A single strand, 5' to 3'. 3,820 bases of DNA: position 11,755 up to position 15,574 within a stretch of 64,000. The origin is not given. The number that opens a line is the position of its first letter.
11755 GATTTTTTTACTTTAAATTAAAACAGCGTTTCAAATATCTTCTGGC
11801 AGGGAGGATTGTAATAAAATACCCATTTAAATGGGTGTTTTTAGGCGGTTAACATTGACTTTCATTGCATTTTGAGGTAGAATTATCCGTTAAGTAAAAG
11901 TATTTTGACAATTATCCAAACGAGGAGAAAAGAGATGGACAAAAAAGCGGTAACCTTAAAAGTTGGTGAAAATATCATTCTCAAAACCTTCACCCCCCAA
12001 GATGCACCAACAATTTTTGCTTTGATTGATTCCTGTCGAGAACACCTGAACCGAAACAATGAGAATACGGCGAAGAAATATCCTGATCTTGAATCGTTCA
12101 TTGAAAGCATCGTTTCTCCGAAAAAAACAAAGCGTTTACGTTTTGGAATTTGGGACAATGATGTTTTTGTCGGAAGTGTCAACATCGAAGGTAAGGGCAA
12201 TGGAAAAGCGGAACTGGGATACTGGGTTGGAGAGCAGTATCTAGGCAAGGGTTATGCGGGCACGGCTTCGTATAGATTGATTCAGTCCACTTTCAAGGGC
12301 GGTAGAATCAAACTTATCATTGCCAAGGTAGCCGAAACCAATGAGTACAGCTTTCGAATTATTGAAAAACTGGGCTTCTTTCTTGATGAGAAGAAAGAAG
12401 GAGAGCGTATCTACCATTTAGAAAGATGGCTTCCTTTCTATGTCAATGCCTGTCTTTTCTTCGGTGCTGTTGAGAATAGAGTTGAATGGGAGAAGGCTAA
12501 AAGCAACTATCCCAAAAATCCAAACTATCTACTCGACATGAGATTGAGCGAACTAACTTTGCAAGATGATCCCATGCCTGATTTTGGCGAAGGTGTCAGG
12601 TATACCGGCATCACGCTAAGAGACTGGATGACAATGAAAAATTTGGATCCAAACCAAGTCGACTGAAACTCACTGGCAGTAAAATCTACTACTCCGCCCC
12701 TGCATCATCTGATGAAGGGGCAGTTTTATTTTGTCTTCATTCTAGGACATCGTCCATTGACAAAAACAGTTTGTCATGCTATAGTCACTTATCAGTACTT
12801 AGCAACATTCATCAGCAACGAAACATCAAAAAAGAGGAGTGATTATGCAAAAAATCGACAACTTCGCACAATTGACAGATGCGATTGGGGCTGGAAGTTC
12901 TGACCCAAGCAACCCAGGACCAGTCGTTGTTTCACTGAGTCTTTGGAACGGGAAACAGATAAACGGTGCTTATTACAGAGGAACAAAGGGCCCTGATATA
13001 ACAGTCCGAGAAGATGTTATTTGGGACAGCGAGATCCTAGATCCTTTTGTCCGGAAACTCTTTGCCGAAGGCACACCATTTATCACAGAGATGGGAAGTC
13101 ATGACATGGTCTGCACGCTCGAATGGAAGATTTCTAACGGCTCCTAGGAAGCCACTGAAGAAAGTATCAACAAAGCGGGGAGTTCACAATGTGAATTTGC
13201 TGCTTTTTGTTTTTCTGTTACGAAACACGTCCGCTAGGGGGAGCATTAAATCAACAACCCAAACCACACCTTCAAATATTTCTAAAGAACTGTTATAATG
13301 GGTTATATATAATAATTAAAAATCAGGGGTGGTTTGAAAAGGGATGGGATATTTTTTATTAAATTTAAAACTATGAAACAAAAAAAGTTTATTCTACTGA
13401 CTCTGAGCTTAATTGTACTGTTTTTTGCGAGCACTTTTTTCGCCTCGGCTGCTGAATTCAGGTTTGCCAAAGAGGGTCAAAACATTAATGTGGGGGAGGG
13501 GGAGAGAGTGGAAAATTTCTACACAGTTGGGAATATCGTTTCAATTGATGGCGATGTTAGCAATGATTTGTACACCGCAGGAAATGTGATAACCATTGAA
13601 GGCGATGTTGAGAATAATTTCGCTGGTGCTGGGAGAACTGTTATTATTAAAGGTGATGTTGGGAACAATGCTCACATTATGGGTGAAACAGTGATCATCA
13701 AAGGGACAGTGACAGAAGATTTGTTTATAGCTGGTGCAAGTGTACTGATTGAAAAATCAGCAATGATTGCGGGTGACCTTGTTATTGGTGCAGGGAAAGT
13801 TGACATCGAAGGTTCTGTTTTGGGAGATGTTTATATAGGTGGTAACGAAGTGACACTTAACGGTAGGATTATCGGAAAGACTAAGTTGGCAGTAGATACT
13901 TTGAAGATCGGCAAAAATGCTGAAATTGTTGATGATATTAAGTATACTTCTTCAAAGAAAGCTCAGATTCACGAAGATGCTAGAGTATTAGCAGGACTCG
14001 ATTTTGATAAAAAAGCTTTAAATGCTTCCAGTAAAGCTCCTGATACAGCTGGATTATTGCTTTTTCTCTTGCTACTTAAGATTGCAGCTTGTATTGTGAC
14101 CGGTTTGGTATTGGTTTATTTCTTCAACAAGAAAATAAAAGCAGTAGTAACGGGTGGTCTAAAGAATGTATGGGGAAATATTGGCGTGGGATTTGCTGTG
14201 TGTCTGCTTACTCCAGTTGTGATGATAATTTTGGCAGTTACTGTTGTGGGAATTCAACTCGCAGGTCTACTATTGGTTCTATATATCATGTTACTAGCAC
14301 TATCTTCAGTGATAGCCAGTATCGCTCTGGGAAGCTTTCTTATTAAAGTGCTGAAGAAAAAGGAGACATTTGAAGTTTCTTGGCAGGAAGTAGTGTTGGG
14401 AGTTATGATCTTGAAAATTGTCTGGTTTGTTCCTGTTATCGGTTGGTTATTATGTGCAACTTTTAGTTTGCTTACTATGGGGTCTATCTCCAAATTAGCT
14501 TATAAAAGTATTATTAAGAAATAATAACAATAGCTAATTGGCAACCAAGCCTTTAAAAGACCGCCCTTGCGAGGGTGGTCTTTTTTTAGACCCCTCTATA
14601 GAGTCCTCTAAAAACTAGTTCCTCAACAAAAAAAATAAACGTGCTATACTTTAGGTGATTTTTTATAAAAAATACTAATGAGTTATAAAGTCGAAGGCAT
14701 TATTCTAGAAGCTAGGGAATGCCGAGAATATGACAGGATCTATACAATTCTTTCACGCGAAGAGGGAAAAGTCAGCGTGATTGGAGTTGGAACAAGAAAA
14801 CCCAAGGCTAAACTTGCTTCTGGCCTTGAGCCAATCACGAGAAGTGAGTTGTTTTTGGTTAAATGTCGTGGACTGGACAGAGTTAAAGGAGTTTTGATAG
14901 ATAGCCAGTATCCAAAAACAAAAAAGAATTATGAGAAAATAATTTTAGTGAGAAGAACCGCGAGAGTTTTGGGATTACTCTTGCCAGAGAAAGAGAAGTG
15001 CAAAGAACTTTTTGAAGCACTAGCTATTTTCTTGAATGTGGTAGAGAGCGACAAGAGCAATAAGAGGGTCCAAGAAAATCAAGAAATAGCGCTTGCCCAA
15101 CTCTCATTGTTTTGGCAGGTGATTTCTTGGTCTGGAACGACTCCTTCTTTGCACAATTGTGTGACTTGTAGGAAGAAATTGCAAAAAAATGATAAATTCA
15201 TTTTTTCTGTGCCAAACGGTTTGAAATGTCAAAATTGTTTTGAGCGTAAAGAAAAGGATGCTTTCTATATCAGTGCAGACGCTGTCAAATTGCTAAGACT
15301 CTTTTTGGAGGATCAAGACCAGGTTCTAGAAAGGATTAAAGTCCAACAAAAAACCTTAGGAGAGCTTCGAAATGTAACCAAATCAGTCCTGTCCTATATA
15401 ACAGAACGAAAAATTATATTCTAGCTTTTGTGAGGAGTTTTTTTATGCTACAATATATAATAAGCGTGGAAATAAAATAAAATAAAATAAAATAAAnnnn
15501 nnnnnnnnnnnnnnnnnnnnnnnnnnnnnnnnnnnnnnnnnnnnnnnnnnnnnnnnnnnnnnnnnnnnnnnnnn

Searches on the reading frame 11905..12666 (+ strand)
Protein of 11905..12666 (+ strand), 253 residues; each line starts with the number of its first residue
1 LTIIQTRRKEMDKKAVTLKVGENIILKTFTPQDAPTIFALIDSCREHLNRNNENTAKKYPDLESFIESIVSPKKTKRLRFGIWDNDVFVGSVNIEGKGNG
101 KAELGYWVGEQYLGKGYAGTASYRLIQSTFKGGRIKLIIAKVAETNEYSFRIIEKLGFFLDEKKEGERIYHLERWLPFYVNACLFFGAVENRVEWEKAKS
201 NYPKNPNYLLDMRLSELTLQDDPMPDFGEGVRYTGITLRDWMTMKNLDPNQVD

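Call 17: search_protein_families(library=pfam, proteins=[window:11905-12666:+], max_evalue=0.001)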
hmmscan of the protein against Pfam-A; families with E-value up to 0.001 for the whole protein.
window:11905-12666:+ (253 aa): 3 families
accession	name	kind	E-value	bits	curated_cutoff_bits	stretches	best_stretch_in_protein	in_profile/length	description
PF13302.13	Acetyltransf_3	-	1.2e-17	65.4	25.4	1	24-158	2-137/138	Acetyltransferase (GNAT) domain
PF00583.31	Acetyltransf_1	-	1.7e-06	28.7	20.7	1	63-158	23-116/116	Acetyltransferase (GNAT) family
PF13420.13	Acetyltransf_4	-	0.00012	22.6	24.3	1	26-163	1-139/155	Acetyltransferase (GNAT) domain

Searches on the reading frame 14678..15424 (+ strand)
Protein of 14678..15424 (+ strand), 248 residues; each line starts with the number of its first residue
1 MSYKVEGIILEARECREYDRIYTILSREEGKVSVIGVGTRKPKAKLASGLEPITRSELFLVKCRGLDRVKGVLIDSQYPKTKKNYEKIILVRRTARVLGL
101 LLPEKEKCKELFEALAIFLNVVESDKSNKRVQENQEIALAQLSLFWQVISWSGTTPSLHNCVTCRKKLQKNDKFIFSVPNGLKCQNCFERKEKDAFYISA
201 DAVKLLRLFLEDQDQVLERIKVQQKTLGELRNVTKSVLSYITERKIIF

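Call 56: search_protein_families(library=pfam, proteins=[window:14678-15424:+], max_evalue=0.0001)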
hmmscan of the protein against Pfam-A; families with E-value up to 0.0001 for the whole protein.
window:14678-15424:+ (248 aa): 2 families
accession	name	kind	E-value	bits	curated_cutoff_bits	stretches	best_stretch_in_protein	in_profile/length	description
PF11967.14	RecO_N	-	1.1e-15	57.8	27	1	1-72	1-74/80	Recombination protein O N terminal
PF02565.21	RecO_C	-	4.4e-14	53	22.1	1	87-244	6-151/157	Recombination protein O C terminal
